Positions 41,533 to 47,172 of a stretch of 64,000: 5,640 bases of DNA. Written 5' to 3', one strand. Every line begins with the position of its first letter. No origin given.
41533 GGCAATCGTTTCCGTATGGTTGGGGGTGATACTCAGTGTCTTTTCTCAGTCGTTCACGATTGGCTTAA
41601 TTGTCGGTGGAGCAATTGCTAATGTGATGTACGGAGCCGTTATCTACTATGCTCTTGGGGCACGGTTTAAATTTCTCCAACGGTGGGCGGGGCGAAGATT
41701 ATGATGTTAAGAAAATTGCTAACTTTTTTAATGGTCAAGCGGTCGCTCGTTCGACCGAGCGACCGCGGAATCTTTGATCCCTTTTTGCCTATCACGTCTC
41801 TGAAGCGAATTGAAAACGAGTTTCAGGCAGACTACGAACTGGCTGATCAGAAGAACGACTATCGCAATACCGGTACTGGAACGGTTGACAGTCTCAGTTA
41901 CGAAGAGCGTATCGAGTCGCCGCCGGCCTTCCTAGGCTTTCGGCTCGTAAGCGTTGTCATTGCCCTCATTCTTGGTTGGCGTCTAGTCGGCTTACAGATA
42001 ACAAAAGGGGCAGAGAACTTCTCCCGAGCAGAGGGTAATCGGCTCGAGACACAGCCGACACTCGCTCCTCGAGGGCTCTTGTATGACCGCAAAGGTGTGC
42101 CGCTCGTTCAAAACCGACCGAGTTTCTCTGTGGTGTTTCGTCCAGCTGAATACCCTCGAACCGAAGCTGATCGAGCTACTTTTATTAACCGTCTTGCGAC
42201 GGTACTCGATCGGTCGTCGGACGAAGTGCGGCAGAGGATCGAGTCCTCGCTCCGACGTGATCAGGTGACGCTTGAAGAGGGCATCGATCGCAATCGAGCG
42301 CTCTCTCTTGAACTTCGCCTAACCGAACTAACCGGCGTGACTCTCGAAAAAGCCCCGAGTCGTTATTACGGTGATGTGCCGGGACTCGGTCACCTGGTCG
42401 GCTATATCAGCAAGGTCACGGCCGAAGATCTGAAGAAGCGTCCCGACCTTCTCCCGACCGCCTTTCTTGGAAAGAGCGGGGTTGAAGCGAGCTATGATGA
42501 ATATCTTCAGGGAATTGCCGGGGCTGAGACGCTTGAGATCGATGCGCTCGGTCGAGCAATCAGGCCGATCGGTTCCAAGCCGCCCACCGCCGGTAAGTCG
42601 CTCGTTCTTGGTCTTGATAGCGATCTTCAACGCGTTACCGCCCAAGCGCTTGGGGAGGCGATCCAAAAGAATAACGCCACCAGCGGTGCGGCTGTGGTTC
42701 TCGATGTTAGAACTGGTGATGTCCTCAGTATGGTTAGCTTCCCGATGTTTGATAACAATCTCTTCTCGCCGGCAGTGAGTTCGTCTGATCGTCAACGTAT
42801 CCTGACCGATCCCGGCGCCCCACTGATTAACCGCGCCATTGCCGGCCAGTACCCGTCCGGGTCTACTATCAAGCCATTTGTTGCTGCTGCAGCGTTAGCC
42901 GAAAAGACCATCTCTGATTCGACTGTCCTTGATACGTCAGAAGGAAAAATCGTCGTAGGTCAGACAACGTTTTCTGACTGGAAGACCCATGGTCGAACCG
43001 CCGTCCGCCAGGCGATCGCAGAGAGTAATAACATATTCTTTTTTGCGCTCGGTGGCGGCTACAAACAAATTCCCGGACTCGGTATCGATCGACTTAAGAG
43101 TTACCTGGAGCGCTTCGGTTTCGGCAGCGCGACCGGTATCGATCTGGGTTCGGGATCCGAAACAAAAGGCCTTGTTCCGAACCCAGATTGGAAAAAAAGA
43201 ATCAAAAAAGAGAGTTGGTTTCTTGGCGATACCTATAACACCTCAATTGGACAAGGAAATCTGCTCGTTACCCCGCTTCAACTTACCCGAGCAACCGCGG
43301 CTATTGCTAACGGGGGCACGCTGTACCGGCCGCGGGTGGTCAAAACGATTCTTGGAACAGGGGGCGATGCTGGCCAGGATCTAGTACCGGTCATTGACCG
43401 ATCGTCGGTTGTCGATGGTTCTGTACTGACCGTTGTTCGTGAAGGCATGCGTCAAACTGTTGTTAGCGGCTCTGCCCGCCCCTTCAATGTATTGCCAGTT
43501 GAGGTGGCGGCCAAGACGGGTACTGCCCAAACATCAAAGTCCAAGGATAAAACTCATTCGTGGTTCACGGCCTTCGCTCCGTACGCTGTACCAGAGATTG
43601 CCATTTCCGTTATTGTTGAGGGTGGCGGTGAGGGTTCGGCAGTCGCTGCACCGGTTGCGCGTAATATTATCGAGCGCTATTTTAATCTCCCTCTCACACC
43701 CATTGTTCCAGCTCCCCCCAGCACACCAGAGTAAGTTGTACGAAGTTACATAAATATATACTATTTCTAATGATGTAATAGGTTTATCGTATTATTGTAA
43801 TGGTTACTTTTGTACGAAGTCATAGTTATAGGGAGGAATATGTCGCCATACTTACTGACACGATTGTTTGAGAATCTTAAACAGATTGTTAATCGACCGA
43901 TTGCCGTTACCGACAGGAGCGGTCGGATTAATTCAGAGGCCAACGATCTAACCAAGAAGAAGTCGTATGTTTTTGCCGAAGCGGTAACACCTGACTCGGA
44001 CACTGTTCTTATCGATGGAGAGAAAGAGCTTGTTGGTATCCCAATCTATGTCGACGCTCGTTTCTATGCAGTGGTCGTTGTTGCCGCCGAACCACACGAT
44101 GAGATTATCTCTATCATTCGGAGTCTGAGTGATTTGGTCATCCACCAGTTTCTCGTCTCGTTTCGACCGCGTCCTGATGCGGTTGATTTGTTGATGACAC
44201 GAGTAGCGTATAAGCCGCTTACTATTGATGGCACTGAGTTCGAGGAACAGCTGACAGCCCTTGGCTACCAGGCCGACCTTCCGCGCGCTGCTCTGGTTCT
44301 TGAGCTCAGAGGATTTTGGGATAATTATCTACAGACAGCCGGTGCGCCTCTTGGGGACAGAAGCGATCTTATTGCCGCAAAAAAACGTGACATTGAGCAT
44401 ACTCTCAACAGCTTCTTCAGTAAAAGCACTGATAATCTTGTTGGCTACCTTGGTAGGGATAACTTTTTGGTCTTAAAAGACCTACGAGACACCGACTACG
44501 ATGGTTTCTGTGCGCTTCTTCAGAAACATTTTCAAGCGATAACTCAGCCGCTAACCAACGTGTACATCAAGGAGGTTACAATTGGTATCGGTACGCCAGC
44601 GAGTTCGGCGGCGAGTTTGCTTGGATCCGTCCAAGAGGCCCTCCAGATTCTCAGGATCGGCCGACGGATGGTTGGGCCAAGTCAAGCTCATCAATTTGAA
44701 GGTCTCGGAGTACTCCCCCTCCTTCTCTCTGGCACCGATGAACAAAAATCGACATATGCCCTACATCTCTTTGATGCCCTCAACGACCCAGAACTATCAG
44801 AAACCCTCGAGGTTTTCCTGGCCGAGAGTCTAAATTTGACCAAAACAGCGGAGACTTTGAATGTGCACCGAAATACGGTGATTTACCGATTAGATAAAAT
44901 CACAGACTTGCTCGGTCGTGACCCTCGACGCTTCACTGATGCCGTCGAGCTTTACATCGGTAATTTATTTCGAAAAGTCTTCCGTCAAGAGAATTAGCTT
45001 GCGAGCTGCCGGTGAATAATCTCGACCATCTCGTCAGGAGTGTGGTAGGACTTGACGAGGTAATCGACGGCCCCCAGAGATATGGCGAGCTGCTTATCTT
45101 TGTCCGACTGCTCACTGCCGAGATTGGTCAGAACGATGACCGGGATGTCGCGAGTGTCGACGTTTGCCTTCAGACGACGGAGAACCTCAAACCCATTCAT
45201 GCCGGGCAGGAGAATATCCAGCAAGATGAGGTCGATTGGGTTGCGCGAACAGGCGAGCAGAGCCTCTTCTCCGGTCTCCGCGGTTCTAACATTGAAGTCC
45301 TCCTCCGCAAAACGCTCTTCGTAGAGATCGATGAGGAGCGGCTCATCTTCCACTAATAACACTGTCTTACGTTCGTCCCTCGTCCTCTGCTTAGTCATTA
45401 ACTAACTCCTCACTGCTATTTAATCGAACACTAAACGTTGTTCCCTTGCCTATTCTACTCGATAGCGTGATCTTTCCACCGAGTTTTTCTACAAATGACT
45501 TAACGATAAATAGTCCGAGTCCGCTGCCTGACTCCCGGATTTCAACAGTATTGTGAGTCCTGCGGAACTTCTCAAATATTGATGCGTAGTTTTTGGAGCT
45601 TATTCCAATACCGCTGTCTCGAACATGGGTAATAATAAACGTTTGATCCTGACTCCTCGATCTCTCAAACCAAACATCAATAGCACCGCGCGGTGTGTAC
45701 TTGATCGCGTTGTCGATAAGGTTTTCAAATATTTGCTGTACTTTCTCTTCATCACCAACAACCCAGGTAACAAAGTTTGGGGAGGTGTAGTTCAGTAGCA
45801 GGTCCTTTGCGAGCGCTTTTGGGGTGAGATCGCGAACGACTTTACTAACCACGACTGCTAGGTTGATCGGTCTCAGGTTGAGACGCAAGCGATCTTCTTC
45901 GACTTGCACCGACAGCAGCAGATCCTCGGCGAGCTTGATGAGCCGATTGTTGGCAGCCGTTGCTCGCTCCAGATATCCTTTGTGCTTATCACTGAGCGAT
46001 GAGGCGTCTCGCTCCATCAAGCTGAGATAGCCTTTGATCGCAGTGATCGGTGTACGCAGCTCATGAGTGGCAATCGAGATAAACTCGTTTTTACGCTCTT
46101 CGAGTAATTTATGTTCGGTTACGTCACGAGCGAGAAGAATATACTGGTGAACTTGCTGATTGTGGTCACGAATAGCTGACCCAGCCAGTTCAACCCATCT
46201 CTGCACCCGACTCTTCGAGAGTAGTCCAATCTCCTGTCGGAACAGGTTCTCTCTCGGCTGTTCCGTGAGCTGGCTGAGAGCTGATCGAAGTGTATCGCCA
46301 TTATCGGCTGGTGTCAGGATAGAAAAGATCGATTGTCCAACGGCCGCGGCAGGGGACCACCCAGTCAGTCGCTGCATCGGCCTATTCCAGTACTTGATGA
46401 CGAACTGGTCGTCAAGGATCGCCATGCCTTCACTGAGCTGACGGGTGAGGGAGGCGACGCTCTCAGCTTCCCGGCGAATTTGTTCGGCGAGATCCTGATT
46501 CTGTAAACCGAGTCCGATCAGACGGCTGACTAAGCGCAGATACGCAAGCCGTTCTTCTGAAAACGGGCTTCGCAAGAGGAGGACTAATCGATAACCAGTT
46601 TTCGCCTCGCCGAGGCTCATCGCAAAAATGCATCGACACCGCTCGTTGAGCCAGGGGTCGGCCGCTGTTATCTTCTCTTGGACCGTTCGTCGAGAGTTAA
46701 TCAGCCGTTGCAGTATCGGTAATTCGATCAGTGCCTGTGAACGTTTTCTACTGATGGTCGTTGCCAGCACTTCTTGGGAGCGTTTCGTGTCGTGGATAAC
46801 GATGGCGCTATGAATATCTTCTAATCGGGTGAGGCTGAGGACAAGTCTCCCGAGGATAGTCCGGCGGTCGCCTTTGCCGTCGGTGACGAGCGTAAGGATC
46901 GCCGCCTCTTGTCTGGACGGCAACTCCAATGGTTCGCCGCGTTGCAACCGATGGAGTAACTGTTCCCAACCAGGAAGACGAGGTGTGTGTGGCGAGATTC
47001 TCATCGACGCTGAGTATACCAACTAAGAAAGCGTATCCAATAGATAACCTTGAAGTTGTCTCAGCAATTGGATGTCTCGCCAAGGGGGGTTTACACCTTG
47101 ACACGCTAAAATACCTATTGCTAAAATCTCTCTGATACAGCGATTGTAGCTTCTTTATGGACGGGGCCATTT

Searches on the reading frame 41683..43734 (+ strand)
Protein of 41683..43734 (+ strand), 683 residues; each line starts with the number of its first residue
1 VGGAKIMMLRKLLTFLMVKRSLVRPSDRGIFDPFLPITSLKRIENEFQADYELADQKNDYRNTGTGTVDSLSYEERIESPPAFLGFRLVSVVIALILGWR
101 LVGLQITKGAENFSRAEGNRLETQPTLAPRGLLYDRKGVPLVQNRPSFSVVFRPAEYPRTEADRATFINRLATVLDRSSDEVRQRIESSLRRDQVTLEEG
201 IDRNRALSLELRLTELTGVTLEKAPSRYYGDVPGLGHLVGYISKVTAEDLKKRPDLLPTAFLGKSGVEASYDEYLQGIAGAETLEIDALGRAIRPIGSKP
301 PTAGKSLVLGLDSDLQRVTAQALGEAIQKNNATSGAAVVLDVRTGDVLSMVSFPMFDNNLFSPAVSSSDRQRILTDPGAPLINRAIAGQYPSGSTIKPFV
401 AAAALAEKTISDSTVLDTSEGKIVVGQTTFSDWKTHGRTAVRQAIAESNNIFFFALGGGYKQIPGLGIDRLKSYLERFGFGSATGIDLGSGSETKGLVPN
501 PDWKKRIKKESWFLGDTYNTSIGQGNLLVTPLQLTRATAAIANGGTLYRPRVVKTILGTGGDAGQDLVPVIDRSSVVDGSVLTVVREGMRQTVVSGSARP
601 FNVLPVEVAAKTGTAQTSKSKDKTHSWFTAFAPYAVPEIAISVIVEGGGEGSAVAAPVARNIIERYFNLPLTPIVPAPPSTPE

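Call 56: search_protein_families(library=pfam, proteins=[window:41683-43734:+], max_evalue=0.000001)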
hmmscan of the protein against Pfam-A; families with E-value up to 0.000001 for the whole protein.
window:41683-43734:+ (683 aa): 2 families
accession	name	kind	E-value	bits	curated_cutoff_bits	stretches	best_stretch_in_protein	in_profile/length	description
PF00905.27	Transpeptidase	-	1.2e-63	215.6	22.1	1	335-664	1-299/299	Penicillin binding protein transpeptidase domain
PF03717.20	PBP_dimer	-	4.7e-34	118.8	24.4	1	127-294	3-177/180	Penicillin-binding Protein dimerisation domain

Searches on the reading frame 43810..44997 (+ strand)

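Call 56: search_protein_families(library=pfam, proteins=[window:43810-44997:+], max_evalue=0.000001)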
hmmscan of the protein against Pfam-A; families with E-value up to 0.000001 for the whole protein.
window:43810-44997:+ (395 aa): 2 families
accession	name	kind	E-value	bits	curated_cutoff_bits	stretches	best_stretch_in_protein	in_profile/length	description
PF13556.12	HTH_30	-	6e-20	71.2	27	1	329-383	1-55/59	PucR C-terminal helix-turn-helix domain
PF17853.6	GGDEF_2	-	3.8e-11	43.7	24.5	1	143-283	7-116/116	GGDEF-like domain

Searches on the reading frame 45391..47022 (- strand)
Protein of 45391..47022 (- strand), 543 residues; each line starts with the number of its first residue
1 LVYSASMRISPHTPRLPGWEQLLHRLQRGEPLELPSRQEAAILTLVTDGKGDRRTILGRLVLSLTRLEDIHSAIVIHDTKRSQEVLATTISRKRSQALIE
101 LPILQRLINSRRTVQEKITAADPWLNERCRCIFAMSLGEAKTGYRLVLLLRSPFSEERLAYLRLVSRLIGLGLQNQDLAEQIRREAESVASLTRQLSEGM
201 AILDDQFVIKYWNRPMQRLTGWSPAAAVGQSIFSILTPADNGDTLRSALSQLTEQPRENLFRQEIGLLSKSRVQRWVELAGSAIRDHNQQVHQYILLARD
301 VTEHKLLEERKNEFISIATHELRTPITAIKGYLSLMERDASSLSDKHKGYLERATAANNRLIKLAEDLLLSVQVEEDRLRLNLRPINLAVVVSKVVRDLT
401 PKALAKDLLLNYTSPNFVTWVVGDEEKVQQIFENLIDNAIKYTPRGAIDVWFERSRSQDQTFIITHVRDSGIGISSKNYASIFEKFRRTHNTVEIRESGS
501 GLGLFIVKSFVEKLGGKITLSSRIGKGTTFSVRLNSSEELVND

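Call 56: search_protein_families(library=pfam, proteins=[window:45391-47022:-], max_evalue=0.000001)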
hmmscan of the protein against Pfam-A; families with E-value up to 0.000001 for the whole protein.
window:45391-47022:- (543 aa): 6 families
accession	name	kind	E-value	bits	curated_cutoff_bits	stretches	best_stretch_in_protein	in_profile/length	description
PF02518.31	HATPase_c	-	1.2e-25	90.5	26.4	1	423-535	1-108/111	Histidine kinase-, DNA gyrase B-, and HSP90-like ATPase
PF00512.31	HisKA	-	2.8e-14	53.3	26.9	1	311-374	2-63/66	His Kinase A (phospho-acceptor) domain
PF08448.16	PAS_4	-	7e-13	49.2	23.1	1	195-304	3-108/110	PAS fold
PF00989.32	PAS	-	3.2e-11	43.7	22.6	1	194-301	8-113/113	PAS fold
PF13426.13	PAS_9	-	6.1e-11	43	27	1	198-303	2-103/103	PAS domain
PF08447.18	PAS_3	-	1.8e-07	31.8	25.6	1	210-295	2-86/89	PAS fold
